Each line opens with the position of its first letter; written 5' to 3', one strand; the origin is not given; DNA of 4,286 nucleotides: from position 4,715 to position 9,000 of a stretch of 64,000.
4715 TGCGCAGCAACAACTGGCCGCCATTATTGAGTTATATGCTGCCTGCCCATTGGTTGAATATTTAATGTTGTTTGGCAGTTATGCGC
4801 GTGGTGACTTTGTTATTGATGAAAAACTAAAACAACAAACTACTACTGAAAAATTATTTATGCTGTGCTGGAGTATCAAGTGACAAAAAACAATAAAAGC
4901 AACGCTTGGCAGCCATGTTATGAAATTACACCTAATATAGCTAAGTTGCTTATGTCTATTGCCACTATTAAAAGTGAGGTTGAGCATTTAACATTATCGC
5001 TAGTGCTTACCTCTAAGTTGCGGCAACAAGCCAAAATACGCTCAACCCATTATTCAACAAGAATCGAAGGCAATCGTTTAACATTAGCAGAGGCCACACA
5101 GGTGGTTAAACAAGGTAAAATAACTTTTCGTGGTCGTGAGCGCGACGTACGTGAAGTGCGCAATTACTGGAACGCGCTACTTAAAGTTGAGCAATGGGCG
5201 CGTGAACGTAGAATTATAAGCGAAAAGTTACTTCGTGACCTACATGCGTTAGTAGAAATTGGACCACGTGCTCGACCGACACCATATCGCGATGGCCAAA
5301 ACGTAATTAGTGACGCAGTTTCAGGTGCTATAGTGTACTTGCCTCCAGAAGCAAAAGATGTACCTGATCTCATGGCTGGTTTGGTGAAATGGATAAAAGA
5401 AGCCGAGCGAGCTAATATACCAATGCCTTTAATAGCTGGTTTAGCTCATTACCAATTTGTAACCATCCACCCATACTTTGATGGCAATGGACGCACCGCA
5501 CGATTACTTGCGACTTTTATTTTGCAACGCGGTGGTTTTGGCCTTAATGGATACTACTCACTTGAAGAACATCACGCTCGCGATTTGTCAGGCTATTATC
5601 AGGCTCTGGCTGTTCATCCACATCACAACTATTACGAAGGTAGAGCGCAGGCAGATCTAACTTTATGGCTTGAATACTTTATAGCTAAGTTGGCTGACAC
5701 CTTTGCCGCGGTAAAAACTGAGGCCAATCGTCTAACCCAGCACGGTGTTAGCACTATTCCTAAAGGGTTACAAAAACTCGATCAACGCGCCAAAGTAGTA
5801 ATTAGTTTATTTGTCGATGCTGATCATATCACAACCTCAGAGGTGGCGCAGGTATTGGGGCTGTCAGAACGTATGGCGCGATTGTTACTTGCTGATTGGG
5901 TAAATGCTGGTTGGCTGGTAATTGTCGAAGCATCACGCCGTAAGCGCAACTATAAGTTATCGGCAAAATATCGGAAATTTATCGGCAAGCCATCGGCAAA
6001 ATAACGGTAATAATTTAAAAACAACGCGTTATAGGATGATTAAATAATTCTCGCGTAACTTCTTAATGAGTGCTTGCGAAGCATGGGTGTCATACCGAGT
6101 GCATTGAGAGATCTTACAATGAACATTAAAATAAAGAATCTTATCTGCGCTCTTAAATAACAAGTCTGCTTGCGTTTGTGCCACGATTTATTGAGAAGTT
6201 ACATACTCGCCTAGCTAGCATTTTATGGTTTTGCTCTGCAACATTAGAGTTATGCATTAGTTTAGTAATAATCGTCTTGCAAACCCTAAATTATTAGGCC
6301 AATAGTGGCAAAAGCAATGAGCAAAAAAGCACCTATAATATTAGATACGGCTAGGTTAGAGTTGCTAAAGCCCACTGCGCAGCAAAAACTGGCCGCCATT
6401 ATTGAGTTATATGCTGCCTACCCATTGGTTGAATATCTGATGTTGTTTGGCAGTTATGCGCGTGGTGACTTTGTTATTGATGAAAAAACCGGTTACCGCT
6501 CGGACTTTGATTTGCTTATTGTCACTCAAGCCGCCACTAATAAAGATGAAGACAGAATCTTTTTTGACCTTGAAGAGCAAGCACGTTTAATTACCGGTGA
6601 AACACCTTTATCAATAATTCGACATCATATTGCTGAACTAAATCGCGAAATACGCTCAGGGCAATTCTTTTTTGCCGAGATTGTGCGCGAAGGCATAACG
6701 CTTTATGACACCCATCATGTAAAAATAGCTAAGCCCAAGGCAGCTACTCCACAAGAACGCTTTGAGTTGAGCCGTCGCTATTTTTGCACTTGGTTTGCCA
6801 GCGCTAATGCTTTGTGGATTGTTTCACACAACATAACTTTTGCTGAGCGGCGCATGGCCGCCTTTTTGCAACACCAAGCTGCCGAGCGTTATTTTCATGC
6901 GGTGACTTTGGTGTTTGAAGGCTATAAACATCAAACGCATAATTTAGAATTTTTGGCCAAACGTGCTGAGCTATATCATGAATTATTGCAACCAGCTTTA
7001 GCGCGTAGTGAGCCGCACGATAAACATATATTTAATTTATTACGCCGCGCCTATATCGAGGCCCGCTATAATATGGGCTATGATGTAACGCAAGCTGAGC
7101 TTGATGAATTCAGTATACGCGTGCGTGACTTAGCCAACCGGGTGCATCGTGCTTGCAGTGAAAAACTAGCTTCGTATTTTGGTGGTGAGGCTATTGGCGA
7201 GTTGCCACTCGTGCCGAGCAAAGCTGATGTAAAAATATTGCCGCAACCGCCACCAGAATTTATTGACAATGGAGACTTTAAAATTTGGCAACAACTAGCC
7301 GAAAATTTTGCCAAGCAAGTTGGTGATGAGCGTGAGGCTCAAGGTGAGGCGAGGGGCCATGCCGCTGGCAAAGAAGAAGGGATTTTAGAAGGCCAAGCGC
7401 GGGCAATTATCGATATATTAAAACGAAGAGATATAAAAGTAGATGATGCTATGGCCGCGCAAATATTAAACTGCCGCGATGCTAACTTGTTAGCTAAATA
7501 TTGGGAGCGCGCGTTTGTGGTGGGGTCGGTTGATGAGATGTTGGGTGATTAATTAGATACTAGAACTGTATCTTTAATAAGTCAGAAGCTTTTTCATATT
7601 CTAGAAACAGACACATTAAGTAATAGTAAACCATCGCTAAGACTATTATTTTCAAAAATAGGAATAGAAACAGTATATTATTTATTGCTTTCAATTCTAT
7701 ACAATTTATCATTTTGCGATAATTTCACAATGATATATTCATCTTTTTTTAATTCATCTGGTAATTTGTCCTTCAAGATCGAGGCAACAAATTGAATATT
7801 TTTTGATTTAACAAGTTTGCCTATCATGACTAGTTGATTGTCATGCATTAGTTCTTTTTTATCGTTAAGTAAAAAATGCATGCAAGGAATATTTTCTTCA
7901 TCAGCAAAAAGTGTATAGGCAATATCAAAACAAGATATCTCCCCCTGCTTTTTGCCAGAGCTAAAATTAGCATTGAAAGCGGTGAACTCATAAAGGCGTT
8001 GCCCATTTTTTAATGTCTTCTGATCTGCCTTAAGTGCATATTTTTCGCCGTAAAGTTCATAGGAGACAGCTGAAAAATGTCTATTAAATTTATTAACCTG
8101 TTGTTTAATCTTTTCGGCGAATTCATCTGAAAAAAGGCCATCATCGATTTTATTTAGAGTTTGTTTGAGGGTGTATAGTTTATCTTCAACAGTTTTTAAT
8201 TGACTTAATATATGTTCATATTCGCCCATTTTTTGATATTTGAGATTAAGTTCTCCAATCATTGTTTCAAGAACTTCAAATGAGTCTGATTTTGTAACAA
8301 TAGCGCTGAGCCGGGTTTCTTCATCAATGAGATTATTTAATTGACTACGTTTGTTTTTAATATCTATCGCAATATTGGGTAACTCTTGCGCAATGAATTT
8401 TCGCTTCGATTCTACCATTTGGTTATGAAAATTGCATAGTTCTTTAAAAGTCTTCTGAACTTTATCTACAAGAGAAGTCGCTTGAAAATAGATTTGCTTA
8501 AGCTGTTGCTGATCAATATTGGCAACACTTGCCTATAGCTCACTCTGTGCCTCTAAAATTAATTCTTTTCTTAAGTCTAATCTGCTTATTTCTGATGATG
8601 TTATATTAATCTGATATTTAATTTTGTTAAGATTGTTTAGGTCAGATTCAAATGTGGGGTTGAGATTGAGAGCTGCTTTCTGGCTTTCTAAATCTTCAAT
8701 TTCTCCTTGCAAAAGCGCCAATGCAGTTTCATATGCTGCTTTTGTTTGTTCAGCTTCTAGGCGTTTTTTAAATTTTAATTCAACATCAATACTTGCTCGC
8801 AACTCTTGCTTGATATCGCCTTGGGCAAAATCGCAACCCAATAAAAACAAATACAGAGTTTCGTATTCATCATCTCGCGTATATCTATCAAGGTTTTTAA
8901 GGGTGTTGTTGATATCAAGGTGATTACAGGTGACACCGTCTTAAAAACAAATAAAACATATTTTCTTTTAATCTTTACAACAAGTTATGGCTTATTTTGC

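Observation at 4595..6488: Fic gene embedded between two roughly 233 bp copies of the promoter plus 5' end of the nucleotidyltransferase gene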

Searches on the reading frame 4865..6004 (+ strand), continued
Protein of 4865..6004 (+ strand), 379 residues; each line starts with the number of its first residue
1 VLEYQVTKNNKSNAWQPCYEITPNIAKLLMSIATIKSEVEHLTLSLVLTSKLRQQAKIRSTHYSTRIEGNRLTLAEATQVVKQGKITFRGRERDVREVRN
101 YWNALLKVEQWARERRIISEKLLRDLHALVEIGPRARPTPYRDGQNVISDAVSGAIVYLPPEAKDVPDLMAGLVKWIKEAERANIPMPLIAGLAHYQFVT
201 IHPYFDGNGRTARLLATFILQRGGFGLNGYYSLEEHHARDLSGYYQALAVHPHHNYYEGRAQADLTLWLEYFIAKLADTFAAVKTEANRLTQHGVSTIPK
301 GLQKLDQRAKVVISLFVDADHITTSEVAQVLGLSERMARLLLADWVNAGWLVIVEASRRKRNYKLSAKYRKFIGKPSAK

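Call 60: search_solved_structures(query=window:4880-6004:+, max_evalue=0.00001)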
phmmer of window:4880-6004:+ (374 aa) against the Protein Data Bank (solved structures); distinct sequences matched with E-value up to 0.00001: 26.
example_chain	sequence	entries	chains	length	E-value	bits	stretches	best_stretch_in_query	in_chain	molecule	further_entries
4rgl_A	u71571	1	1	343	1.5e-26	96.6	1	7-332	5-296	Filamentation induced by cAMP protein Fic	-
8uqu_A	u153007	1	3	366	9.4e-17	64.3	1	46-344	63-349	Fido domain-containing protein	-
3cuc_A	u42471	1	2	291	1.1e-16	64.1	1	50-227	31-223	Protein of unknown function with a Fic domain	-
5jj6_A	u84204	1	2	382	2.3e-15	59.8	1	21-220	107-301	Adenosine monophosphate-protein transferase FICD homolog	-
7xux_A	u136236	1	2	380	3.3e-15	59.3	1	45-224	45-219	Fido domain-containing protein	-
6i7j_A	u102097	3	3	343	4.3e-15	58.9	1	50-220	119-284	Adenosine monophosphate-protein transferase FICD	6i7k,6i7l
6i7g_A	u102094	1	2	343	6.5e-15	58.3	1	50-220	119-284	Adenosine monophosphate-protein transferase FICD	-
4u04_A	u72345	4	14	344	6.5e-15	58.3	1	50-220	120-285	Adenosine monophosphate-protein transferase FICD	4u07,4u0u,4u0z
6i7h_A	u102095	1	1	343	1.2e-14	57.4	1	50-220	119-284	Adenosine monophosphate-protein transferase FICD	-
6i7i_A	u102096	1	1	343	1.2e-14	57.4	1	50-220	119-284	Adenosine monophosphate-protein transferase FICD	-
5jj7_A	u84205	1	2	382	2.2e-14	56.6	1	21-220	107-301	Adenosine monophosphate-protein transferase FICD homolog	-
6zmd_B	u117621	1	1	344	3.5e-14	55.9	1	52-220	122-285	Protein adenylyltransferase FICD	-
9yz5_A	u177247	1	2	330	5.1e-14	55.3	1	53-220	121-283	Protein adenylyltransferase FICD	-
4u0s_A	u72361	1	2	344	5.6e-14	55.2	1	53-220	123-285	Adenosine monophosphate-protein transferase FICD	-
7b7z_A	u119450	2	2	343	1.1e-13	54.3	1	50-220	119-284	Protein adenylyltransferase FICD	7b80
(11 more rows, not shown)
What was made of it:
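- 4880..6004 (+): Intact Fic gene of 374 aa, class II type with a C-terminal winged-helix region. The best solved relative is 4rgl, E = 1.5e-26 (call 60).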

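Call 70: search_dna_similar(query=window:4880-6004:+, collection=plasmids, mode=protein, max_rows=25, max_evalue=1e-40)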
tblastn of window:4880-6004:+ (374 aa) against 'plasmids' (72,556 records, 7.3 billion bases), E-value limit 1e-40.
Records with a match: 1; places in all: 1; records where one place covers at least 80% of the query: 1.
Best place of each record, by identity: <60% 1.
By first word of the organism name: Paenibacillus 1.
By predicted mobility (MOB-suite, as given by PLSDB): mobilizable 1.
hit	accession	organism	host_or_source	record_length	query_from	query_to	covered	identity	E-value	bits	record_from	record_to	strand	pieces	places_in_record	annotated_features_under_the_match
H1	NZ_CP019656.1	Paenibacillus larvae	honeybees,cell culture,foul brood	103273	10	365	95%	35.8%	1e-61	221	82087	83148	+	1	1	Fic family protein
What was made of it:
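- Tried and rejected: No close Fic (call 70).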

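Call 71: find_encoding_contigs(protein=P0145, flank=5000, max_places=6)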
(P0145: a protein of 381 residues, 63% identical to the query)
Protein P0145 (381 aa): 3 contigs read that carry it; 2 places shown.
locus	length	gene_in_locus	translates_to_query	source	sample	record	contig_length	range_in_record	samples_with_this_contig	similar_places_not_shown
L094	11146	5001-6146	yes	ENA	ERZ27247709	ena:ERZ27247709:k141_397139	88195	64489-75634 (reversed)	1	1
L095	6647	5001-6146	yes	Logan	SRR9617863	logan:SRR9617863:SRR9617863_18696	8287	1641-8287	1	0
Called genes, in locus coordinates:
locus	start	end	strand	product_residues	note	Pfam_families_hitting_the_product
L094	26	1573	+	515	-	PF01676:Metalloenzyme, PF06415:iPGM_N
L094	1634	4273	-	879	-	PF13191:AAA_16 (weak), PF05729:NACHT (weak), PF02985:HEAT (faint), PF22731:NCH4 (weak), PF03130:HEAT_PBS (faint), PF13646:HEAT_2, PF00514:Arm (faint), PF13646:HEAT_2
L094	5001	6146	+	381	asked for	PF02661:Fic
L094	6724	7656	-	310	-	PF00056:Ldh_1_N, PF02866:Ldh_1_C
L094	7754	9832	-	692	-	PF03477:ATP-cone, PF00317:Ribonuc_red_lgN, PF02867:Ribonuc_red_lgC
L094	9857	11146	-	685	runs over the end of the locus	PF12715:Abhydrolase_7, PF05448:AXE1 (weak), PF01738:DLH (weak), PF02129:Peptidase_S15 (faint), PF20434:BD-FAE (weak), PF22244:GCE_fung, PF12146:Hydrolase_4 (faint), PF00326:Peptidase_S9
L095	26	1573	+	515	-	PF01676:Metalloenzyme, PF06415:iPGM_N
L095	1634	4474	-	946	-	PF13191:AAA_16 (weak), PF05729:NACHT (weak), PF02985:HEAT (faint), PF22731:NCH4 (weak), PF03130:HEAT_PBS (faint), PF13646:HEAT_2, PF00514:Arm (faint), PF13646:HEAT_2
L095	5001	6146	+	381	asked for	PF02661:Fic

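Call 80: find_related_loci(query=A4, collection=viral_contigs, flank=6000)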
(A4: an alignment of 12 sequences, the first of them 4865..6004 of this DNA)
Query A4 (379 aa) in viral_contigs; peptide patterns used: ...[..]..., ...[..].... (x = any residue, [..] = any of these).
36 stretches matched a pattern; 7 encode a relative of the query (tblastn E <= 1e-3); 7 distinct loci.
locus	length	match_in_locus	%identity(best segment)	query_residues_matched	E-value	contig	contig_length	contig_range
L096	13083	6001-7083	55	13-373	6e-133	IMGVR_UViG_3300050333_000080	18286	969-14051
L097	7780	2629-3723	54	13-377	4e-131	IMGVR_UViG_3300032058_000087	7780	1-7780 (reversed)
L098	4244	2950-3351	29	152-285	7e-11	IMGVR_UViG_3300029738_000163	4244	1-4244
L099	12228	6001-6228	39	141-225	8e-9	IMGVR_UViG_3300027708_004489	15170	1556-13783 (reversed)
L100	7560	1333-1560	39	141-225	7e-9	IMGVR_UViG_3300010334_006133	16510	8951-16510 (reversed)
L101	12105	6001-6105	57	191-225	2e-8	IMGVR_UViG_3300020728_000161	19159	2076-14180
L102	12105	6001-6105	57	191-225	2e-8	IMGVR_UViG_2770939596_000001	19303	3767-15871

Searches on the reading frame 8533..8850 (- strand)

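Call 4: search_protein_families(library=pfam, proteins=[window:8533-8850:-], max_evalue=0.01)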
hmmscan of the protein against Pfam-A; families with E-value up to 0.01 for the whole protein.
window:8533-8850:- (105 aa): 1 family
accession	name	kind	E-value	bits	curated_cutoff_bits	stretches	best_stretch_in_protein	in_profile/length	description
PF16226.10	DUF4885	-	0.0064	16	34.4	1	26-91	78-143/325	Domain of unknown function (DUF4885)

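Call 37: search_protein_families(library=padloc, proteins=[window:8533-8850:-], max_evalue=0.01)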
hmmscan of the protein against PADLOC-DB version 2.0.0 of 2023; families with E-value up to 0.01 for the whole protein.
window:8533-8850:- (105 aa): 0 families

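Call 38: search_protein_families(library=ncbifam, proteins=[window:8533-8850:-], max_evalue=0.001)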
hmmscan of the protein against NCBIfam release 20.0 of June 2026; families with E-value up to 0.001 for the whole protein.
window:8533-8850:- (105 aa): 0 families
